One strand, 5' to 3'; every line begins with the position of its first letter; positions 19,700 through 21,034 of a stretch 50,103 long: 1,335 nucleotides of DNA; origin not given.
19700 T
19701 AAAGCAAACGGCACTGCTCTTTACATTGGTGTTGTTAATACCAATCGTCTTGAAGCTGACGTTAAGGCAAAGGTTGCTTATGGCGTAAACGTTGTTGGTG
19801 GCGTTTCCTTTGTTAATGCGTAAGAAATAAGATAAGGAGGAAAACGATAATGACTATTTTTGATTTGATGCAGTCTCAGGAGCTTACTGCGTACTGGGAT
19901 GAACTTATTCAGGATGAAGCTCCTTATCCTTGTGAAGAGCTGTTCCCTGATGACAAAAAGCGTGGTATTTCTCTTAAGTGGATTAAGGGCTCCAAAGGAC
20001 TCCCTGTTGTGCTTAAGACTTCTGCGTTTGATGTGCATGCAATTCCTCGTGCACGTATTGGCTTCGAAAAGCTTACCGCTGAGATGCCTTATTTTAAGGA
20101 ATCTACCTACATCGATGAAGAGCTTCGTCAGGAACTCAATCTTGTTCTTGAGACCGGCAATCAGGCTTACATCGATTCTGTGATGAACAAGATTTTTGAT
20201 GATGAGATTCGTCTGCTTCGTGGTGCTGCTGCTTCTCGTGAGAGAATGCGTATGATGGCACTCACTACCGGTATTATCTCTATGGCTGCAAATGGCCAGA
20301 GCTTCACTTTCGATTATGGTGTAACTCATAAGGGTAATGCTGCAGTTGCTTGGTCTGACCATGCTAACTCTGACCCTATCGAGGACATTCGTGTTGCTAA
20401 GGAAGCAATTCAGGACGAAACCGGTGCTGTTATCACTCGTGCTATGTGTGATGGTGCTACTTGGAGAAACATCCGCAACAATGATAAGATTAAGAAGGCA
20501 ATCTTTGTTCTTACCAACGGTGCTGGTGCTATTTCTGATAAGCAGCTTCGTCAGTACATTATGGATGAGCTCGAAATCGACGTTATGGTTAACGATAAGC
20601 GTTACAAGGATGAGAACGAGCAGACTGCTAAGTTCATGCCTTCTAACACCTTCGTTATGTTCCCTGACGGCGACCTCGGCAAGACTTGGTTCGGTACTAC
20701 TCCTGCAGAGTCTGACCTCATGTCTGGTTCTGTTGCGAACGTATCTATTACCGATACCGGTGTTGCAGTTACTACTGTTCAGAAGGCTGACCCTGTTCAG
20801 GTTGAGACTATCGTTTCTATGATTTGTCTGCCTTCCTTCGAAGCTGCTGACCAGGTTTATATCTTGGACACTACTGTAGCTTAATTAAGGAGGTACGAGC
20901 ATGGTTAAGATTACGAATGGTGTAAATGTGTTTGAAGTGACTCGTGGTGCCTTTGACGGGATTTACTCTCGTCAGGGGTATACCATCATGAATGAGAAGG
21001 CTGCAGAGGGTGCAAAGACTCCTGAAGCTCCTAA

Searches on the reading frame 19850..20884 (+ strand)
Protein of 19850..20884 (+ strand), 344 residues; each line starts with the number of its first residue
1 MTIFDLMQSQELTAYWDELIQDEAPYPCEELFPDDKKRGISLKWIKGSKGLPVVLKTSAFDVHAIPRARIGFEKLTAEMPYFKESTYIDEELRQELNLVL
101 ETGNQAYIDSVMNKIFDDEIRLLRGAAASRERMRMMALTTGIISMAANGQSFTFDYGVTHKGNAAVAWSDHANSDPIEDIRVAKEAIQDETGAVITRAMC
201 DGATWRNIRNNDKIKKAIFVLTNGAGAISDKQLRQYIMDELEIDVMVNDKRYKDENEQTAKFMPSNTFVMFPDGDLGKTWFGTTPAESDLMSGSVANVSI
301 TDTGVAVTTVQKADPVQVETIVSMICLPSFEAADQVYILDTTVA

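Call 13: search_protein_families(library=phrogs, proteins=[window:19850-20884:+])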
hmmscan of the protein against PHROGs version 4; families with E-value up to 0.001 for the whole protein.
window:19850-20884:+ (344 aa): 3 families
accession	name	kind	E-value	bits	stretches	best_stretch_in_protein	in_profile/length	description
phrog_29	-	head and packaging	5.4e-77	260.8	1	1-343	23-360/439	major head protein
phrog_1005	-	head and packaging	4.8e-10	40.2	1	154-259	137-235/315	major head protein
phrog_26029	-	unknown function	4.5e-05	24.6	1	7-91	8-90/105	-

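Call 60: search_dna_similar(query=window:19850-20884:+, collection=phages, mode=protein, max_rows=12)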
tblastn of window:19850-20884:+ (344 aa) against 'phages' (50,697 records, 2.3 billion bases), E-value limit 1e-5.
Records with a match: 222; places in all: 222; records where one place covers at least 80% of the query: 220.
Best place of each record, by identity: 60-80% 4; <60% 218.
By first word of the organism name: Streptococcus 111; Gordonia 21; Clostridium 16; Lactobacillus 15; Brevibacillus 11; Streptomyces 9; Oenococcus 8; Bacteriophage 6; Arthrobacter 5; Enterococcus 3; and 10 more.
By host as written in the record: Streptococcus thermophilus 51; Gordonia terrae 3612 20; - 17; Brevibacillus laterosporus 11; Streptococcus thermophilus ST47795 10; Lactobacillus paracasei 9; Arthrobacter sp. ATCC 21022 5; Clostridium_AP sp000509125 DA266 4; and 73 more.
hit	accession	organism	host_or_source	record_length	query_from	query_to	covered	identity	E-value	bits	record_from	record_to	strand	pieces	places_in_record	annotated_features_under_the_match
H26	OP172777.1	Clostridium phage CS266P3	Clostridium_AP sp000509125 DA266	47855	1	340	99%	62.6%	2e-128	410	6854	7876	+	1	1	hypothetical protein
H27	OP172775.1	Clostridium phage CS266P1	Clostridium_AP sp000509125 DA266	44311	1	340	99%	62.6%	5e-128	409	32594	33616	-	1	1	hypothetical protein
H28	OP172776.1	Clostridium phage CS266P2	Clostridium_AP sp000509125 DA266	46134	1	340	99%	62.6%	5e-128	409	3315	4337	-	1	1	hypothetical protein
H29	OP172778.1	Clostridium phage CS266P4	Clostridium_AP sp000509125 DA266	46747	1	340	99%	62.6%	6e-128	409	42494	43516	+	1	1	hypothetical protein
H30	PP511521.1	Dulem virus 36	Varecia variegata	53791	2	341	99%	55.0%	4e-113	366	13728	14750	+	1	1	major capsid protein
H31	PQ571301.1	Enterococcus phage EH-TP1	Enterococcus hirae BBCO_MU_1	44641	1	342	99%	53.0%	2e-100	330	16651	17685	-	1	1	Major capsid protein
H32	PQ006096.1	bajarodcaudo virus 5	Peromyscus fraterculus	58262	1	344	100%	49.9%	7e-97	320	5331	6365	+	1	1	major capsid protein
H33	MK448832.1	Streptococcus phage Javan85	Streptococcus azizii 13-1151-1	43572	3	341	99%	43.4%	1e-74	256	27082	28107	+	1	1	major capsid protein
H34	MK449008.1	Streptococcus phage Javan84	Streptococcus azizii 1206367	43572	3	341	99%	43.4%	1e-74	256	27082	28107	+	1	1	major capsid protein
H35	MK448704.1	Streptococcus phage Javan213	Streptococcus equinus Sb05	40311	3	341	99%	43.4%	6e-73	251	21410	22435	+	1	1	major capsid protein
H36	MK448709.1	Streptococcus phage Javan231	Streptococcus gallolyticus NTS_31307655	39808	3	341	99%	42.9%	1e-66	232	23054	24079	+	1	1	major capsid protein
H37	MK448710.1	Streptococcus phage Javan233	Streptococcus gallolyticus NTS31301958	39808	3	341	99%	42.9%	1e-66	232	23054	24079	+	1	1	major capsid protein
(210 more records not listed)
